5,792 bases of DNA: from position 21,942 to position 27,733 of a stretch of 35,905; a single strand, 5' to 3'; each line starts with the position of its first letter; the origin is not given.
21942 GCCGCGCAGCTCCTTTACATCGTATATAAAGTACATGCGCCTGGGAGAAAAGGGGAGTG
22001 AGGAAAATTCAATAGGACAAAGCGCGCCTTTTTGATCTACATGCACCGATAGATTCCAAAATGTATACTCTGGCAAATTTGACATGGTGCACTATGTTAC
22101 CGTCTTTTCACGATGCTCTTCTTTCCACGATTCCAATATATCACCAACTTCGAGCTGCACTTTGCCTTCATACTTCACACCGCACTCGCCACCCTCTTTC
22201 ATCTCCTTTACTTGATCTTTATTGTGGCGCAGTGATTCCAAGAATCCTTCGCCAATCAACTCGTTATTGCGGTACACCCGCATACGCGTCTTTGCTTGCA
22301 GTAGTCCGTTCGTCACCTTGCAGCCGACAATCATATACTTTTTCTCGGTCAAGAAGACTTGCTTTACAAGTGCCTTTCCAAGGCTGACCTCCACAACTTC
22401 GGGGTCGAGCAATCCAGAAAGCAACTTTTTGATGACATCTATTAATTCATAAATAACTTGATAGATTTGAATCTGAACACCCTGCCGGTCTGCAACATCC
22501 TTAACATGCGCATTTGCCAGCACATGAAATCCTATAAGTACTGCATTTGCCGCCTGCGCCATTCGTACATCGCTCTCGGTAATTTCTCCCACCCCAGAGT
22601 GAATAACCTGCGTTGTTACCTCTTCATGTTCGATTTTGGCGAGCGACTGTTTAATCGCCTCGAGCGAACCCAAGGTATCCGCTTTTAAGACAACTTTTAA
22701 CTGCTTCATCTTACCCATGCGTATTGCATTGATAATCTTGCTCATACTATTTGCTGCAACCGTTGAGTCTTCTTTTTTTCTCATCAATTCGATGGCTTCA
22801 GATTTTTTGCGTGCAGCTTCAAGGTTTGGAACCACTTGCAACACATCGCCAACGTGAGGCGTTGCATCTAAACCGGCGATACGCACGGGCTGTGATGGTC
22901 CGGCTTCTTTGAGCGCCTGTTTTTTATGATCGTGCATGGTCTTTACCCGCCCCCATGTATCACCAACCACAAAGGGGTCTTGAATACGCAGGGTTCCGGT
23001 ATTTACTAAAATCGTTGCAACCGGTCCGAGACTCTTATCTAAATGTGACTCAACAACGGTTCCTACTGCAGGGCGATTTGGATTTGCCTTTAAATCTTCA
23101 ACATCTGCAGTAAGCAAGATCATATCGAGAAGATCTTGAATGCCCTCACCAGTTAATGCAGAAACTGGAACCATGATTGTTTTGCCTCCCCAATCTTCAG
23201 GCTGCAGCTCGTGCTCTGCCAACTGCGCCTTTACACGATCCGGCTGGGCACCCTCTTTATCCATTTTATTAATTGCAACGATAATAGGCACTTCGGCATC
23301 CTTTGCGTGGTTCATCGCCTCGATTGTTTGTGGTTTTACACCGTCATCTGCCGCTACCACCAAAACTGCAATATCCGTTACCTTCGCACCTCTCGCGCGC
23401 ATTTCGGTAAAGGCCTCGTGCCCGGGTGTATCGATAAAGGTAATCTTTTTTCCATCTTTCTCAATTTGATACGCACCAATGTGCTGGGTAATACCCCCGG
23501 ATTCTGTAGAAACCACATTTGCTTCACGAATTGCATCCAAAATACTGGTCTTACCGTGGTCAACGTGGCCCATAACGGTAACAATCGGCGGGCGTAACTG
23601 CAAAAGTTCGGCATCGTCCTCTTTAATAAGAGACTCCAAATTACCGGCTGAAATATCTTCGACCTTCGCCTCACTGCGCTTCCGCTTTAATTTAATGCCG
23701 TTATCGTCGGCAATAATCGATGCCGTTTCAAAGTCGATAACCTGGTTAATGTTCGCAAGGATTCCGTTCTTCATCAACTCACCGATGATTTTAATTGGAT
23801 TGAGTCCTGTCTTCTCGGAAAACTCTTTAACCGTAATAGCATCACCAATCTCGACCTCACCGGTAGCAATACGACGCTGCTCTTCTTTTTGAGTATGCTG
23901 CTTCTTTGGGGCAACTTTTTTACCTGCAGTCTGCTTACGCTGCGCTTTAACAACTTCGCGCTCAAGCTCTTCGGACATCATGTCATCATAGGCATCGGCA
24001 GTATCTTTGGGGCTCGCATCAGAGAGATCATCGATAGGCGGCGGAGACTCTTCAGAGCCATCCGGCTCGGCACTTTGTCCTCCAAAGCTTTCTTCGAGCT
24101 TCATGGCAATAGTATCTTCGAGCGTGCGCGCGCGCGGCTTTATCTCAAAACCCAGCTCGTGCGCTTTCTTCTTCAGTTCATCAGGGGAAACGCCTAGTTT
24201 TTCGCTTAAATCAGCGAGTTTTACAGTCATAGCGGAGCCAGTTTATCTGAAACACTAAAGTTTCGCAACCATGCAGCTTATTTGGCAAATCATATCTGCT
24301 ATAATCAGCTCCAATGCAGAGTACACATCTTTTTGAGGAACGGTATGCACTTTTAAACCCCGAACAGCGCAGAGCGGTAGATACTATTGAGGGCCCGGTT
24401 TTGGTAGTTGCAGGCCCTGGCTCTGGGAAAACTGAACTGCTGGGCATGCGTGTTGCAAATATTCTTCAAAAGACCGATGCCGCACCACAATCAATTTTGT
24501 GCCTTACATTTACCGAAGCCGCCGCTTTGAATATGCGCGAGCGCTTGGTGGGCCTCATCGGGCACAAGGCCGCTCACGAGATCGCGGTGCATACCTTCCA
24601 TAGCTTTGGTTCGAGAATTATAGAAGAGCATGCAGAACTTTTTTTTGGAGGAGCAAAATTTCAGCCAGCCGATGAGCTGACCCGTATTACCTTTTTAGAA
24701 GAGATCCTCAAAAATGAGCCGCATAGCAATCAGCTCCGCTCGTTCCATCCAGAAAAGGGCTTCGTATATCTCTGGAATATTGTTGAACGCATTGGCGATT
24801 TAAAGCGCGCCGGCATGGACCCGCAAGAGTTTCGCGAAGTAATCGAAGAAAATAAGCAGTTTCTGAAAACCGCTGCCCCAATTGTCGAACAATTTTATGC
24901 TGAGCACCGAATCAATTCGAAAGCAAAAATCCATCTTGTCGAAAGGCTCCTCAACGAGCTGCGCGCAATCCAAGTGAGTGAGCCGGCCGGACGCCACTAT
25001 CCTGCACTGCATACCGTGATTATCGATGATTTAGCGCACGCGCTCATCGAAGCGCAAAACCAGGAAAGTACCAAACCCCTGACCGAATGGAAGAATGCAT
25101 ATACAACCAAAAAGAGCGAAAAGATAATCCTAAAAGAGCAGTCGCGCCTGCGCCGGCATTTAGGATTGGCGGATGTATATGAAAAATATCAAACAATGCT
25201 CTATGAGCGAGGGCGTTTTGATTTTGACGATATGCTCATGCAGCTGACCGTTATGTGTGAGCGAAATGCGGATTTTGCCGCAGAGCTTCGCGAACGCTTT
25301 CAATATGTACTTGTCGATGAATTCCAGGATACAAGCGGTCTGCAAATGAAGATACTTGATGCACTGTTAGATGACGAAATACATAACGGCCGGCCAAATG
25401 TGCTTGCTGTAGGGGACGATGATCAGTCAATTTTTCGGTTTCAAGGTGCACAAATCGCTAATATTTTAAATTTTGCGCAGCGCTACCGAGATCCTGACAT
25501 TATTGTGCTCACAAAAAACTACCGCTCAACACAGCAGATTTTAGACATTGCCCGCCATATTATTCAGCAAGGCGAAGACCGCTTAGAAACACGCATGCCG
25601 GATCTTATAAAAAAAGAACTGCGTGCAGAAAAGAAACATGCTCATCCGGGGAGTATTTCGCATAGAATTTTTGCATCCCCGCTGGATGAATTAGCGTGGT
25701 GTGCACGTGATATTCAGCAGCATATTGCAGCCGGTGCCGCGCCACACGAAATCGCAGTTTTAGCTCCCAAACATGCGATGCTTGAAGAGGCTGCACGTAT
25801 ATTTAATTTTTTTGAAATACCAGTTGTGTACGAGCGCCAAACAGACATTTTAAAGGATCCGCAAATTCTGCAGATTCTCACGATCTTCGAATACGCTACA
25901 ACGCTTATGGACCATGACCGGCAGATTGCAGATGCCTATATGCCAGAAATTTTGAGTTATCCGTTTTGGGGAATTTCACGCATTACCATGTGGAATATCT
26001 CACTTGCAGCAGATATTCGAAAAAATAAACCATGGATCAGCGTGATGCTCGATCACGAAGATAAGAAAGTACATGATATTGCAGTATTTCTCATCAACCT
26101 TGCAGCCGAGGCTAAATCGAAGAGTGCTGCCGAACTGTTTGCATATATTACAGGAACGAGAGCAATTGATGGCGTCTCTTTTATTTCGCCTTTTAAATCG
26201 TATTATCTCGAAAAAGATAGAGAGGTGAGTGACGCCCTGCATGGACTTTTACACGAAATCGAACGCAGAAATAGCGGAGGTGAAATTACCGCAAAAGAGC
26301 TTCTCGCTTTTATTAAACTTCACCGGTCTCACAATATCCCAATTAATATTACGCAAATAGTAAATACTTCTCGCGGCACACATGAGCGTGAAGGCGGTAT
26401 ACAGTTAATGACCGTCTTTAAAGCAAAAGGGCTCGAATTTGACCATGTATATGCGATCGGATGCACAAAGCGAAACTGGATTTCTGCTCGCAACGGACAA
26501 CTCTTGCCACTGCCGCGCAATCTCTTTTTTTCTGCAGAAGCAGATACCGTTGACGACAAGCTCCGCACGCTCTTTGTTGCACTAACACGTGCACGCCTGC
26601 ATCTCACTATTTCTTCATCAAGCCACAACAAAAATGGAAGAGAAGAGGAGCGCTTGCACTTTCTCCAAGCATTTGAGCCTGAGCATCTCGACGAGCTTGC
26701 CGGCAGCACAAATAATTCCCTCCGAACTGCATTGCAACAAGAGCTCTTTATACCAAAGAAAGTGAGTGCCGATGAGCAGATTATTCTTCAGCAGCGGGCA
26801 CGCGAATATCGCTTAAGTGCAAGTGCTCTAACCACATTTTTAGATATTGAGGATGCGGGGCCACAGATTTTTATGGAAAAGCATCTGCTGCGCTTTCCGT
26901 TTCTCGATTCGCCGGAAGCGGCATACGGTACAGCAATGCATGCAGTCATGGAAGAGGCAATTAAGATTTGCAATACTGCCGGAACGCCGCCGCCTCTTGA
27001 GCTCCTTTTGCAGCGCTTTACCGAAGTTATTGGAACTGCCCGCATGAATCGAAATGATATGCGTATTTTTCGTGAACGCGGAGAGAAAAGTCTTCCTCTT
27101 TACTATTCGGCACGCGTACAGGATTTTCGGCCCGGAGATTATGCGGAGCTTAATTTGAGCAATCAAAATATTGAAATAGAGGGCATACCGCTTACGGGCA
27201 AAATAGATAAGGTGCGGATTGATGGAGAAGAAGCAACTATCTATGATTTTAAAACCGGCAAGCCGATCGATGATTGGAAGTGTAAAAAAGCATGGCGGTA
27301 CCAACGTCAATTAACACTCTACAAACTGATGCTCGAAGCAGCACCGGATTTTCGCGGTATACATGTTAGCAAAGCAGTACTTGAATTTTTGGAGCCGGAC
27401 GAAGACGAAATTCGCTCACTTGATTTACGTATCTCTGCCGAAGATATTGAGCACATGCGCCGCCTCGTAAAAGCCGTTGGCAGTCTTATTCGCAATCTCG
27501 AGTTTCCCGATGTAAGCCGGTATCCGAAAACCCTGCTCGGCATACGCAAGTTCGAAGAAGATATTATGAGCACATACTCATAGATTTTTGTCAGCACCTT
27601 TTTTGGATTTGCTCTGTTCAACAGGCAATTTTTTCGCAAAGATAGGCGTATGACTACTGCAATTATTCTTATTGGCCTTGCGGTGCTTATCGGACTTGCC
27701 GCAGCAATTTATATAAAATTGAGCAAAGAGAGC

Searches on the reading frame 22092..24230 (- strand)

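Call 11: search_protein_families(library=pfam, proteins=[window:22092-24230:-], max_evalue=0.001)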
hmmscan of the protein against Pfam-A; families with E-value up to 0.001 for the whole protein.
window:22092-24230:- (712 aa): 13 families
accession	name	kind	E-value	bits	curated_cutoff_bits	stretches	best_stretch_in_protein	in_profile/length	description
PF00009.33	GTP_EFTU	-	9.2e-39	133.4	26.5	1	216-372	5-183/188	Elongation factor Tu GTP binding domain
PF11987.13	IF-2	-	2.7e-36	124.5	27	1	486-601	2-117/117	Translation-initiation factor 2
PF22042.2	EF-G_D2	-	1.7e-23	83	27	1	387-466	1-83/84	Elongation factor G domain 2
PF04760.21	IF2_N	-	7.5e-15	54.9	25.3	1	131-176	3-49/53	Translation initiation factor IF-2, N-terminal region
PF01926.29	MMR_HSR1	-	9.7e-12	45.4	21.9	1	217-322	2-113/113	50S ribosome-binding GTPase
PF00025.27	Arf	-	6.5e-07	29.4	22.3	1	219-371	19-170/174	ADP-ribosylation factor family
PF02421.24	FeoB_N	-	5.5e-06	26.4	27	1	217-370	3-155/156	Ferrous iron transport protein B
PF09439.16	SRPRB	-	5.6e-05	23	25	1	215-343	4-139/178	Signal recognition particle receptor beta subunit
PF00350.29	Dynamin_N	-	5.7e-05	23.6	27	0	217-251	1-35/168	Dynamin family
PF03308.22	MeaB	-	7.6e-05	22.3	23.1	0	282-372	144-232/273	Methylmalonyl Co-A mutase-associated GTPase MeaB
PF00071.28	Ras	-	7.8e-05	22.7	21.6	1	218-371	3-156/162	Ras family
PF14578.12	GTP_EFTU_D4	-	0.00028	21.1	23.8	1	621-700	7-86/86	Elongation factor Tu domain 4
PF08477.19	Roc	-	0.00068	20.3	27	0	217-324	2-119/119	Ras of Complex, Roc, domain of DAPkinase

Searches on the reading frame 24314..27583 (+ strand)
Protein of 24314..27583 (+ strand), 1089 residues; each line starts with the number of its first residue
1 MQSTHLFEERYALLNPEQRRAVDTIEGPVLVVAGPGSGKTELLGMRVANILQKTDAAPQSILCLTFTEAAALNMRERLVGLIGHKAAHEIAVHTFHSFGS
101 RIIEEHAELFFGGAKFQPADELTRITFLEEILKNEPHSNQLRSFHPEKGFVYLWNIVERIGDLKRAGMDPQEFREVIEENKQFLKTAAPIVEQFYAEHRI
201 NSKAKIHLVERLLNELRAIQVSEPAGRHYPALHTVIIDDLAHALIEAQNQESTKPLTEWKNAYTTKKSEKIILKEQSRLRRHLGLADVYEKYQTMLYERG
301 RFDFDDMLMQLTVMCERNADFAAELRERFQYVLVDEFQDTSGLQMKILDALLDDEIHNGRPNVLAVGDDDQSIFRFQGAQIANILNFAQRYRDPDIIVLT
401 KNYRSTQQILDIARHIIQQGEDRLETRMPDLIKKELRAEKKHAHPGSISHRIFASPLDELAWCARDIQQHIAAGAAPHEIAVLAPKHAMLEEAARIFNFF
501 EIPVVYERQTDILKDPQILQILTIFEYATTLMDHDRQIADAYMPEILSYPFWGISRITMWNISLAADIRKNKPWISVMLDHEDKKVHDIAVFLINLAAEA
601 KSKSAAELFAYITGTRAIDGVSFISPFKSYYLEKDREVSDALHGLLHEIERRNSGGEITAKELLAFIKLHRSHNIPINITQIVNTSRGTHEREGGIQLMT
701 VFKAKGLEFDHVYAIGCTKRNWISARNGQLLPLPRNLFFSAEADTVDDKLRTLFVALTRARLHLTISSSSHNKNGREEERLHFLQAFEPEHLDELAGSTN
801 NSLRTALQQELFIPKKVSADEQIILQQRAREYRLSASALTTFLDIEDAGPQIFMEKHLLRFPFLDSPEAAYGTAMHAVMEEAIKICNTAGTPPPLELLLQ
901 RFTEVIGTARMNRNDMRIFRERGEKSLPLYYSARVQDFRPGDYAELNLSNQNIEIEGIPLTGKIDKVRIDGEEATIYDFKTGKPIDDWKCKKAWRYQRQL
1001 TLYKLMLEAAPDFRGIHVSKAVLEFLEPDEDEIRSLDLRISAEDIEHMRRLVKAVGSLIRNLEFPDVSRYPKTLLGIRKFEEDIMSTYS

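Call 11: search_protein_families(library=pfam, proteins=[window:24314-27583:+], max_evalue=0.001)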
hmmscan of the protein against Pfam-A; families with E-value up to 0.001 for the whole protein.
window:24314-27583:+ (1089 aa): 7 families
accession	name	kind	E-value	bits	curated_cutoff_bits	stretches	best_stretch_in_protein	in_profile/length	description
PF00580.27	UvrD-helicase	-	2.4e-69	234.5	23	1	14-391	1-270/271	UvrD/REP helicase N-terminal domain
PF13361.12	UvrD_C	-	3.8e-23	82.9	25.6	1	397-770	1-349/350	UvrD-like helicase C-terminal domain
PF13245.12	AAA_19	-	2.7e-19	70.1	25.1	1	18-376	1-133/134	AAA domain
PF12705.13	PDDEXK_1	-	5.3e-14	53.2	22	1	834-1065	2-230/247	PD-(D/E)XK nuclease superfamily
PF13538.12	UvrD_C_2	-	1.2e-07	31.9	27.4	0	698-717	4-23/52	UvrD-like helicase C-terminal domain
PF13604.12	AAA_30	-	5.4e-06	26.7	27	0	14-78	2-66/191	AAA domain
PF01930.23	Cas_Cas4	-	0.00097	19.7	22.7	0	949-1068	45-144/160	Domain of unknown function DUF83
